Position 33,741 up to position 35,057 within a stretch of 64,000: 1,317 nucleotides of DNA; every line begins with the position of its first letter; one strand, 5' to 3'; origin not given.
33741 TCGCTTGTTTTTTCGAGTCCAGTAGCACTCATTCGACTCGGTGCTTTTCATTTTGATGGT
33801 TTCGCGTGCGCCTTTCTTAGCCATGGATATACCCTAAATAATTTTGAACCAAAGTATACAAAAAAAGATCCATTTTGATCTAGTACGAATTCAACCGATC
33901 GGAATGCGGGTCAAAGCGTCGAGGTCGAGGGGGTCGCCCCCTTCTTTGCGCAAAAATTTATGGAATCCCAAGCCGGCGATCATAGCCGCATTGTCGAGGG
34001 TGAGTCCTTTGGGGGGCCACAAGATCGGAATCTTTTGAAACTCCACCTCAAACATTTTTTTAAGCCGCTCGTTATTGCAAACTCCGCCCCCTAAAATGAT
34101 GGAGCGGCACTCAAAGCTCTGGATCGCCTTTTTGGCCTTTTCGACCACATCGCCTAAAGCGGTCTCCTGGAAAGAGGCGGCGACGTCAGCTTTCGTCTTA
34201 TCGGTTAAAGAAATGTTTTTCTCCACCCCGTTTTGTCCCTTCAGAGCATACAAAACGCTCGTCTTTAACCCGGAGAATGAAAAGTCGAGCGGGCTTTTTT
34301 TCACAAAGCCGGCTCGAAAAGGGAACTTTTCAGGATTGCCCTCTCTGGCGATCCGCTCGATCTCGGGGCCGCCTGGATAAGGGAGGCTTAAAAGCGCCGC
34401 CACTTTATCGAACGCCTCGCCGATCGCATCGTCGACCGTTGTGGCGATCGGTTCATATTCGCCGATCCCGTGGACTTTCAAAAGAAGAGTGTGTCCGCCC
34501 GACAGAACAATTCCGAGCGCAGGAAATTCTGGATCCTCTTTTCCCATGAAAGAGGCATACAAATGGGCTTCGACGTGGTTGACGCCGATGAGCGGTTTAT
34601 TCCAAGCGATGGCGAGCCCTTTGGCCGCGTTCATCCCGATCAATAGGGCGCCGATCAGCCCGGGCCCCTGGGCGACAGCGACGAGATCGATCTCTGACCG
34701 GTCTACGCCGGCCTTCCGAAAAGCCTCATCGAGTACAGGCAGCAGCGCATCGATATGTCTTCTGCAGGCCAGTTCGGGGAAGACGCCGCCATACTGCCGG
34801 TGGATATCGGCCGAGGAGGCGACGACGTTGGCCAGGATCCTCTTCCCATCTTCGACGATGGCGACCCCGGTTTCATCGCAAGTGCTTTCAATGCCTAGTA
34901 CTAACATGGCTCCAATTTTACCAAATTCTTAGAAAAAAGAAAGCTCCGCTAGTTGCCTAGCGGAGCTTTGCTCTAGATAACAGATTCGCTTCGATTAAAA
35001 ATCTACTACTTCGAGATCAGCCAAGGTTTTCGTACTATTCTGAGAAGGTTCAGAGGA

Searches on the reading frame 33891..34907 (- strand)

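Call 36: search_protein_families(library=pfam, proteins=[window:33891-34907:-], max_evalue=0.001)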
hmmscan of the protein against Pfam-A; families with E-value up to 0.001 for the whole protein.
window:33891-34907:- (338 aa): 2 families
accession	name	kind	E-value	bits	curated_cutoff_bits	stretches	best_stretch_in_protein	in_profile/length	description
PF00814.31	TsaD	-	1e-87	294.6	24.8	1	24-311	2-263/264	tRNA N6-adenosine threonylcarbamoyltransferase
PF22521.2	HypF_C_2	-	0.00011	22.5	27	1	235-291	162-218/241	Carbamoyltransferase, Kae1-like Domain, second subdomain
